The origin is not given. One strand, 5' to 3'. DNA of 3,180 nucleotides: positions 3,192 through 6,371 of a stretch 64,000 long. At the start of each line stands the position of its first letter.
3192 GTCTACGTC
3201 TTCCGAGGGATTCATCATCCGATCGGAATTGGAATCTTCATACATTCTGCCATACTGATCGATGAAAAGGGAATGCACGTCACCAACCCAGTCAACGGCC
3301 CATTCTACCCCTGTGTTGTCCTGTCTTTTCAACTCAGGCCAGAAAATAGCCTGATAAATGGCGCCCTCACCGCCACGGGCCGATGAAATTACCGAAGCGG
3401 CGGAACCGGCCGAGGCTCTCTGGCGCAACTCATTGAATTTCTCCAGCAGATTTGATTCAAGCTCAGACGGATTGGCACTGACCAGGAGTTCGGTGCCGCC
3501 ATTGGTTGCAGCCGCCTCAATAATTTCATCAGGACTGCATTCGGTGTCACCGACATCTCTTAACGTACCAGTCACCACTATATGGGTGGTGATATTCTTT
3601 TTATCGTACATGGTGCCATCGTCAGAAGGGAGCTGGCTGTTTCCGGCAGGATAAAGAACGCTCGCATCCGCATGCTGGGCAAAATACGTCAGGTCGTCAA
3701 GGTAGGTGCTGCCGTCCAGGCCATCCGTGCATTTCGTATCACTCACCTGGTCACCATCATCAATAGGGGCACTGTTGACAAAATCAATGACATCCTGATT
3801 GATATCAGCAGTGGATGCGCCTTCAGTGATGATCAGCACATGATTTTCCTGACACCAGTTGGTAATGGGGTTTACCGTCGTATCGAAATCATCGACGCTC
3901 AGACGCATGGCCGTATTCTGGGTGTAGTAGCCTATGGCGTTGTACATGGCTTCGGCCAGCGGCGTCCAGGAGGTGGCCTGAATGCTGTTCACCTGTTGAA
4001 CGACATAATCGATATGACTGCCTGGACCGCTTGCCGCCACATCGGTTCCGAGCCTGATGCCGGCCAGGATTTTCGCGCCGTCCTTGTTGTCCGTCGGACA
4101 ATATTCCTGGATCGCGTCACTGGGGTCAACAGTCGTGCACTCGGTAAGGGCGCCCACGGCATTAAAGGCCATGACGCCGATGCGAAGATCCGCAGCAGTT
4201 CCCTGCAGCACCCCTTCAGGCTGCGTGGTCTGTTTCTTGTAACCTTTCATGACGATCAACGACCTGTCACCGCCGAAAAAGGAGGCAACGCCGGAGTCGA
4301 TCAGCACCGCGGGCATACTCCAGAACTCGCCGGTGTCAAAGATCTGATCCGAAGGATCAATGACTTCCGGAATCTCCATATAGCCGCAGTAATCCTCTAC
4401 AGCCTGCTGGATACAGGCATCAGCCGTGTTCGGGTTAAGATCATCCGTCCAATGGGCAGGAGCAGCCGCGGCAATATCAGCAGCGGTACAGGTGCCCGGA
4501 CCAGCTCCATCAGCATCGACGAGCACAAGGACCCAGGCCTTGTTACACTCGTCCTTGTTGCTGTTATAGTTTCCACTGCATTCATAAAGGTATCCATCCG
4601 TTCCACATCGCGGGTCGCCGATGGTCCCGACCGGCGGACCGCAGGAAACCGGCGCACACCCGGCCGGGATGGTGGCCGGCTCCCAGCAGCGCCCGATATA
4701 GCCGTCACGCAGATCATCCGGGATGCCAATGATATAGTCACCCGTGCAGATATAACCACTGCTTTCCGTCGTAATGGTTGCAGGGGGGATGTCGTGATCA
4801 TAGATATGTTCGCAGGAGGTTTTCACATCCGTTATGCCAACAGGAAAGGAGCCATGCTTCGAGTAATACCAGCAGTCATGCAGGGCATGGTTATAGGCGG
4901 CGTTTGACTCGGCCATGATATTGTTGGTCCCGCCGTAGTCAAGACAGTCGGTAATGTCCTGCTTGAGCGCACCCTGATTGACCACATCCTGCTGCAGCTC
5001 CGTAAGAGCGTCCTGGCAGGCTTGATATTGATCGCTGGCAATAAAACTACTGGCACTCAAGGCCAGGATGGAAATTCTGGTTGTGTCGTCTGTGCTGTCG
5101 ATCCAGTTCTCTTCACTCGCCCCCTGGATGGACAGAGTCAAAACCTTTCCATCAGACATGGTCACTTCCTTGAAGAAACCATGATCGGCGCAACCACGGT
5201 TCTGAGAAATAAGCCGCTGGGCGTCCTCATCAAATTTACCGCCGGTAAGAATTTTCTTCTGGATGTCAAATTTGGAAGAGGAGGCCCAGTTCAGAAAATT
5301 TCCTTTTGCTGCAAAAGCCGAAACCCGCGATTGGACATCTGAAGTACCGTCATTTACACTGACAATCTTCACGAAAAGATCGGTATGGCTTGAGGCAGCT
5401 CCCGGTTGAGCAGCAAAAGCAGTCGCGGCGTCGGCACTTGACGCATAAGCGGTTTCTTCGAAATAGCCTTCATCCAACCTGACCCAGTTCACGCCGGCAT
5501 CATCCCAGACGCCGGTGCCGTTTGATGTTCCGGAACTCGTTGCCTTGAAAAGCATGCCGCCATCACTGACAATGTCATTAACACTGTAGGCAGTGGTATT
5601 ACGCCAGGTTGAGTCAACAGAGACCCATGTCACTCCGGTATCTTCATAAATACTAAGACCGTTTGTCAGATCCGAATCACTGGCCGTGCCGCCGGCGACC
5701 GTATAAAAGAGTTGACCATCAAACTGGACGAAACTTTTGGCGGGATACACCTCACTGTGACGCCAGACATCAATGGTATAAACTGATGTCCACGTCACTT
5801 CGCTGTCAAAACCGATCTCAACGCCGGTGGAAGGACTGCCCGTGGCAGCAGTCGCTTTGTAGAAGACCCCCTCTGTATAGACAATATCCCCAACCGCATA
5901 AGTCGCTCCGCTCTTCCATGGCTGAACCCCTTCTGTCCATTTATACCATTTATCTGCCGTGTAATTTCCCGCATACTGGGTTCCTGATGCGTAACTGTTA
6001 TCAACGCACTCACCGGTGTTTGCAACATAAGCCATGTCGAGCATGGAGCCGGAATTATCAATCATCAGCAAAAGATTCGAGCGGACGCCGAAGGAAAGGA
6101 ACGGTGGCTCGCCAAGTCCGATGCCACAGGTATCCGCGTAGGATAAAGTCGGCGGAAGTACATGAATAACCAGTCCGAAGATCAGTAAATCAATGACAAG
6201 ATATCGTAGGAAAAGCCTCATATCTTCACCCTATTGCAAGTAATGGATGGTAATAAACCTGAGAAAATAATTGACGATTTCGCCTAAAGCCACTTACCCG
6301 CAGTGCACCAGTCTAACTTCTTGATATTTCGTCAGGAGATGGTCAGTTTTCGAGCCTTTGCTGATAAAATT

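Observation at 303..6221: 1972-aa PilY1 with an unusual module stack: MIDAS motif, three CBM5/12-like repeats, two thrombospondin-type-3-like Ca blocks, beta-propeller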

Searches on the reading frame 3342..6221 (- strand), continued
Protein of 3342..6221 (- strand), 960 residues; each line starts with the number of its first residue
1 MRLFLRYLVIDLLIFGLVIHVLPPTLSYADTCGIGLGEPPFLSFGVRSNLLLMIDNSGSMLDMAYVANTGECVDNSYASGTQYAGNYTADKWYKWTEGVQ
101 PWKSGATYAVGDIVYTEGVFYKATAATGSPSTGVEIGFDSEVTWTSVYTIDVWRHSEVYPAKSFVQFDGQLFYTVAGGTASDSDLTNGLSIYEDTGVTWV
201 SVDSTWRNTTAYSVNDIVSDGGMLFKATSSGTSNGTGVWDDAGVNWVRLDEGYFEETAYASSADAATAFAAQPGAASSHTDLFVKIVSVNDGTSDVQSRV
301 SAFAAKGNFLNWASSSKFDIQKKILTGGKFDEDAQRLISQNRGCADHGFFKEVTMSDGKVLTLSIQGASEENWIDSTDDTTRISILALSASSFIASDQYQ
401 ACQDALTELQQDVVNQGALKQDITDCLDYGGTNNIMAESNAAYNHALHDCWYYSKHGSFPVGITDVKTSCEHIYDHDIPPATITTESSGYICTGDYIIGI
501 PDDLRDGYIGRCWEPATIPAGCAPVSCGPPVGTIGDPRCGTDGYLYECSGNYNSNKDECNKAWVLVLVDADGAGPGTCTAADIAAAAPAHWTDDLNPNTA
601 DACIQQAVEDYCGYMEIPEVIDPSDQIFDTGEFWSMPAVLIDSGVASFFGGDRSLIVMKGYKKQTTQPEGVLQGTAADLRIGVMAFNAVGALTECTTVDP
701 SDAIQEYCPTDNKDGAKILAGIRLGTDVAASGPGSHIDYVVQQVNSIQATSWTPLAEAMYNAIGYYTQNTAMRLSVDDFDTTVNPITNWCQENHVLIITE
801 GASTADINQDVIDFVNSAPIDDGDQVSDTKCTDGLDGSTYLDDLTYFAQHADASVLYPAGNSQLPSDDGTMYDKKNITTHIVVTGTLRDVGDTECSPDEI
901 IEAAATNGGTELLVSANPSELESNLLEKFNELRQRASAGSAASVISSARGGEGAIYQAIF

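Call 73: find_related_loci(query=A1, collection=genome_contigs, flank=4000)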
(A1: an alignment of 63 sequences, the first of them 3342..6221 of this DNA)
Query A1 (960 aa) in genome_contigs; peptide patterns used: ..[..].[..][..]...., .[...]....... (x = any residue, [..] = any of these).
600 stretches matched a pattern (row limit reached: there are more); 83 encode a relative of the query (tblastn E <= 1e-3); the best 80 are kept; 80 distinct loci.
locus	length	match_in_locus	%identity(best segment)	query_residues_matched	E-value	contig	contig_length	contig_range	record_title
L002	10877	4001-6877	79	1-960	0e+0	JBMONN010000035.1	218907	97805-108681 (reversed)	MAG: Thermodesulfobacteriota bacterium isolate Betzabe_MAG077 MAG077_35, whole genome shotgun sequence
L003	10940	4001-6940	56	22-960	0e+0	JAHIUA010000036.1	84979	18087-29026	MAG: Proteobacteria bacterium isolate MM_PC_MetaG.mb.230 MM_PC_MetaG.mb.230_k141_503303, whole genome shotgun sequence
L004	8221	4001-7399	35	17-960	6e-161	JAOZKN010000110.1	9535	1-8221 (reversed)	MAG: Desulfocapsa sp. isolate GMC10_bin_7 NODE_6942_length_9535_cov_7.795042, whole genome shotgun sequence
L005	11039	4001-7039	36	12-960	4e-158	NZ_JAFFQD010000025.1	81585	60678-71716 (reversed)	Desulfogranum marinum strain DSM 2058 NODE_25_length_81585_cov_23.7656, whole genome shotgun sequence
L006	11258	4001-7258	35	2-960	9e-158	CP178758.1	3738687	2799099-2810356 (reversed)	MAG: Candidatus Electrothrix sp. YB6 chromosome, complete genome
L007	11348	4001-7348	35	3-960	9e-156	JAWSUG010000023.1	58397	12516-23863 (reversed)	MAG: Desulfobulbaceae bacterium isolate B4G8CH4-05 NODE_23_length_58397_cov_14.565655, whole genome shotgun sequence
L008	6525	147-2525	41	5-960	1e-132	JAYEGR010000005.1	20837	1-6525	MAG: Thermodesulfobacteriota bacterium isolate MAG241 MAG241_5, whole genome shotgun sequence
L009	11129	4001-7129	40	10-960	0e+0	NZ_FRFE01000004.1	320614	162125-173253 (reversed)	Desulfopila aestuarii DSM 18488, whole genome shotgun sequence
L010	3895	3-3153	41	40-960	0e+0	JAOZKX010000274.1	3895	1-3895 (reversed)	MAG: Desulfocapsa sp. isolate GMC10.concoct.196_sub NODE_40383_length_3895_cov_5.258594, whole genome shotgun sequence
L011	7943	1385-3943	42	1-960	3e-112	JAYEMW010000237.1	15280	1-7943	MAG: Thermodesulfobacteriota bacterium isolate MAG071 MAG071_237, whole genome shotgun sequence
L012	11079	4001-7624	35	1-960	3e-88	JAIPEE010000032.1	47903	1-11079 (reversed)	MAG: Desulfobacterales bacterium isolate Tobar13.5m-G30 Tobar13-5m-C823, whole genome shotgun sequence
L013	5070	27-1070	44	601-960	8e-79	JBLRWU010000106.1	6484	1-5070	MAG: Desulfurivibrio sp. isolate TamC05-19 NODE_7959_length_6484_cov_8.196609, whole genome shotgun sequence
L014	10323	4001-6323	49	2-960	2e-134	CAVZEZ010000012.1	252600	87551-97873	MAG: uncultured delta proteobacterium isolate MFD05684.bin.1.177 genome assembly, contig: contig_41472, whole genome sho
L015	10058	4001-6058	34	38-960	1e-47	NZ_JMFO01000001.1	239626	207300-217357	Candidatus Magnetobacterium casense strain MYR-1 contig_1, whole genome shotgun sequence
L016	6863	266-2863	30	8-960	1e-41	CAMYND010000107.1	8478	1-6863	MAG: Thermodesulfovibrionia bacterium isolate FCS_M_Nitrospinota_09 genome assembly, contig: scaffold_15641, whole genom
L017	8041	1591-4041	29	1-960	3e-36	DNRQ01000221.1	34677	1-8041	MAG TPA_asm: Geobacter sp. isolate UBA9976 contig_24787, whole genome shotgun sequence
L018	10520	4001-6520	31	2-960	1e-28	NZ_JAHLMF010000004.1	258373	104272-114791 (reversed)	Geomonas diazotrophica strain Red69 scaffold4, whole genome shotgun sequence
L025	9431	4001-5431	25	39-960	2e-13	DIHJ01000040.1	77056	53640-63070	MAG TPA_asm: Nitrospira sp. UBA5699 UBA5699_contig_2578, whole genome shotgun sequence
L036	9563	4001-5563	21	38-960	2e-9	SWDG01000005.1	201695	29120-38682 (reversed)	MAG: Nitrospira sp. isolate RSF1 Nitrospira_sp_RSF1_7, whole genome shotgun sequence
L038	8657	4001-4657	30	307-808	3e-9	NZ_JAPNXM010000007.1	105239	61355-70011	Deferribacter thermophilus strain BMA NODE_7_length_105239_cov_255.708050, whole genome shotgun sequence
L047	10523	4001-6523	34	1-960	2e-7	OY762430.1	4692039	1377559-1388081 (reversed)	MAG: Geopsychrobacteraceae bacterium isolate 31ebb314-3b6f-4c34-9fd3-1c731cc0fcc3 genome assembly, chromosome: 1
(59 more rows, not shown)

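Call 75: search_protein_families(library=pfam, proteins=[L025:3875-7831:+, L036:3893-8116:+, L038:3623-7276:+, L017:1591-6426:+, L018:3971-8887:+, L047:4001-9163:+], max_evalue=0.01)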
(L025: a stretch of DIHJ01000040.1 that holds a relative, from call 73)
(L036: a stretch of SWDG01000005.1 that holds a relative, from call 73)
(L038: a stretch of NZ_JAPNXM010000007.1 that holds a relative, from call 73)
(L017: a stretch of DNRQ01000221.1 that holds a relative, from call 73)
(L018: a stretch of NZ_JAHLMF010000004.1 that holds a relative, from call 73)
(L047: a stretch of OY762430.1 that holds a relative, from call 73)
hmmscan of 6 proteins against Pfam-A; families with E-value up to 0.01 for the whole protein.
L025:3875-7831:+ (1319 aa): 1 family
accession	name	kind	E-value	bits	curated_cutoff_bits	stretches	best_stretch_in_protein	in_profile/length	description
PF05567.17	T4P_PilY1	-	5.9e-13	48.9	28.1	1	725-1125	27-393/411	PilY1 beta-propeller domain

L036:3893-8116:+ (1408 aa): 1 family
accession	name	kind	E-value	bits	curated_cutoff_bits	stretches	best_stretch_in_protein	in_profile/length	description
PF05567.17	T4P_PilY1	-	1.5e-06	27.8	28.1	0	790-830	25-66/411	PilY1 beta-propeller domain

L038:3623-7276:+ (1218 aa): 0 families

L017:1591-6426:+ (1612 aa): 1 family
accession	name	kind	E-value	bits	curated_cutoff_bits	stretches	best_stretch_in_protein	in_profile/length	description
PF05567.17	T4P_PilY1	-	0.00011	21.7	28.1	1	1015-1078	1-61/411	PilY1 beta-propeller domain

L018:3971-8887:+ (1639 aa): 1 family
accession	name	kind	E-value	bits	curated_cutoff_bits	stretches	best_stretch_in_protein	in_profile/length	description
PF05567.17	T4P_PilY1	-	8.6e-07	28.6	28.1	0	1041-1101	1-58/411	PilY1 beta-propeller domain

L047:4001-9163:+ (1721 aa): 2 families
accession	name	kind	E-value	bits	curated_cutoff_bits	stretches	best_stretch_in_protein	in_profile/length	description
PF05567.17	T4P_PilY1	-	1.9e-09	37.4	28.1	1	1082-1138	1-62/411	PilY1 beta-propeller domain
PF13405.12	EF-hand_6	-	0.0068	16.5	25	0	955-978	3-26/30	EF-hand domain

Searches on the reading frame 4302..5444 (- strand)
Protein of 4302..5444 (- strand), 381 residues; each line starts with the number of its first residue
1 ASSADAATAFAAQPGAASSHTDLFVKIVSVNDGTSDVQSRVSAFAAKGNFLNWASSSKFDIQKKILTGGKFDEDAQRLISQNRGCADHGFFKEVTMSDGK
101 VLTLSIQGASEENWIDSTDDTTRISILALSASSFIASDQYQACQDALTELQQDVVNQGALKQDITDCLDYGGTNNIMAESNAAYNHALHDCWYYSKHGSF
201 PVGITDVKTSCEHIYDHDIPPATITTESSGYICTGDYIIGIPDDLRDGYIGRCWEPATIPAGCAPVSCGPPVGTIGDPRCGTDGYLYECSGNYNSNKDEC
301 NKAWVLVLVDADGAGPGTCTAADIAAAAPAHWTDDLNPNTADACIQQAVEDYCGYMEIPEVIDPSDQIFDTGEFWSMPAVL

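Call 15: search_protein_families(library=pfam, proteins=[window:4302-5444:-], max_evalue=10)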
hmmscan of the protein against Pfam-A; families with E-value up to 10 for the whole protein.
window:4302-5444:- (381 aa): 0 families

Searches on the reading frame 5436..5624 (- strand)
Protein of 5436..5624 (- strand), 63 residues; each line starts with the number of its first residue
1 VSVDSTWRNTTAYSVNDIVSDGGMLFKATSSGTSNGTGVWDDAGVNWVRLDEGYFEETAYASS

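Call 15: search_protein_families(library=pfam, proteins=[window:5436-5624:-], max_evalue=10)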
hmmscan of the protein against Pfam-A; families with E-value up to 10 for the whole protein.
window:5436-5624:- (63 aa): 1 family
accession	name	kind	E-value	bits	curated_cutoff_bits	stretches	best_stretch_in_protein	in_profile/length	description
PF02839.19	CBM_5_12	-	0.00058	20.3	26.2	1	6-40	1-34/44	Carbohydrate-binding module family 5/12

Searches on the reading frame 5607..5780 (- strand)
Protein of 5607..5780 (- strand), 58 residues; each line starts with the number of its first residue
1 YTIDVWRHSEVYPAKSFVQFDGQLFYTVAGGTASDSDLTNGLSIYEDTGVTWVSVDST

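Call 15: search_protein_families(library=pfam, proteins=[window:5607-5780:-], max_evalue=10)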
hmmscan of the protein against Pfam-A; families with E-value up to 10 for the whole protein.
window:5607-5780:- (58 aa): 0 families

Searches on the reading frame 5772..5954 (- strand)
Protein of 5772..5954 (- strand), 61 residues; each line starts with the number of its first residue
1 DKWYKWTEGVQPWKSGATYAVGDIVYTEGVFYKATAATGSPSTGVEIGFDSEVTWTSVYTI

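Call 15: search_protein_families(library=pfam, proteins=[window:5772-5954:-], max_evalue=10)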
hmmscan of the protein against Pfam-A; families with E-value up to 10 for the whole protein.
window:5772-5954:- (61 aa): 1 family
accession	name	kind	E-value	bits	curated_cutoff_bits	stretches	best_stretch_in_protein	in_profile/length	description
PF02839.19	CBM_5_12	-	2.4e-05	24.7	26.2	1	13-38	2-27/44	Carbohydrate-binding module family 5/12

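Call 78: search_solved_structures(query=A6, max_evalue=1, show_alignments=5)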
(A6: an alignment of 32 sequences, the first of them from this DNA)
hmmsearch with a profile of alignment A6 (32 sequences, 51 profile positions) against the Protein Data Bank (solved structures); distinct sequences matched with E-value up to 1: 19.
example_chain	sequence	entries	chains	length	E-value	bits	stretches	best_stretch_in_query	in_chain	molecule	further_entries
8yh4_A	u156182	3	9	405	3.4e-08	36.5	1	2-33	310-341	NodB homology domain-containing protein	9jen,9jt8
9jt0_A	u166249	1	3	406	3.5e-08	36.5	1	2-33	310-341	NodB homology domain-containing protein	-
8yfp_A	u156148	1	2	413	3.6e-08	36.5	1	2-33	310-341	NodB homology domain-containing protein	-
9jeo_A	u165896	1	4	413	3.6e-08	36.5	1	2-33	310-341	NodB homology domain-containing protein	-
4nz1_A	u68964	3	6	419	4.4e-07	33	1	2-33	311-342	Deacetylase DA1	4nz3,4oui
4ny2_A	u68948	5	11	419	4.4e-07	33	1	2-33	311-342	Deacetylase DA1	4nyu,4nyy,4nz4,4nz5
3wx7_A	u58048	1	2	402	5.1e-07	32.8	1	2-33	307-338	Chitin oligosaccharide deacetylase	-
2rts_A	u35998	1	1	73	3.1e-05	27.1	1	7-35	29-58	chitinase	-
1ed7_A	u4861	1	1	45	0.002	21.3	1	5-32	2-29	CHITINASE A1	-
4tx8_A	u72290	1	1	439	0.0049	20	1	4-35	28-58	Probable chitinase A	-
8fqc_P1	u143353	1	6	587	0.01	19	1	3-28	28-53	Tail Spike protein, gp124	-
9rkv_M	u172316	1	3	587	0.016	18.4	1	4-27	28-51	Putative tail fiber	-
7b5h_AE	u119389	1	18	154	0.019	18.1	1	5-25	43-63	All3316 protein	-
8pn5_A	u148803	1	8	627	0.041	17.1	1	4-29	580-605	DUF3472 domain-containing protein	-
8pn3_A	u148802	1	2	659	0.045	17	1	4-29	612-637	DUF3472 domain-containing protein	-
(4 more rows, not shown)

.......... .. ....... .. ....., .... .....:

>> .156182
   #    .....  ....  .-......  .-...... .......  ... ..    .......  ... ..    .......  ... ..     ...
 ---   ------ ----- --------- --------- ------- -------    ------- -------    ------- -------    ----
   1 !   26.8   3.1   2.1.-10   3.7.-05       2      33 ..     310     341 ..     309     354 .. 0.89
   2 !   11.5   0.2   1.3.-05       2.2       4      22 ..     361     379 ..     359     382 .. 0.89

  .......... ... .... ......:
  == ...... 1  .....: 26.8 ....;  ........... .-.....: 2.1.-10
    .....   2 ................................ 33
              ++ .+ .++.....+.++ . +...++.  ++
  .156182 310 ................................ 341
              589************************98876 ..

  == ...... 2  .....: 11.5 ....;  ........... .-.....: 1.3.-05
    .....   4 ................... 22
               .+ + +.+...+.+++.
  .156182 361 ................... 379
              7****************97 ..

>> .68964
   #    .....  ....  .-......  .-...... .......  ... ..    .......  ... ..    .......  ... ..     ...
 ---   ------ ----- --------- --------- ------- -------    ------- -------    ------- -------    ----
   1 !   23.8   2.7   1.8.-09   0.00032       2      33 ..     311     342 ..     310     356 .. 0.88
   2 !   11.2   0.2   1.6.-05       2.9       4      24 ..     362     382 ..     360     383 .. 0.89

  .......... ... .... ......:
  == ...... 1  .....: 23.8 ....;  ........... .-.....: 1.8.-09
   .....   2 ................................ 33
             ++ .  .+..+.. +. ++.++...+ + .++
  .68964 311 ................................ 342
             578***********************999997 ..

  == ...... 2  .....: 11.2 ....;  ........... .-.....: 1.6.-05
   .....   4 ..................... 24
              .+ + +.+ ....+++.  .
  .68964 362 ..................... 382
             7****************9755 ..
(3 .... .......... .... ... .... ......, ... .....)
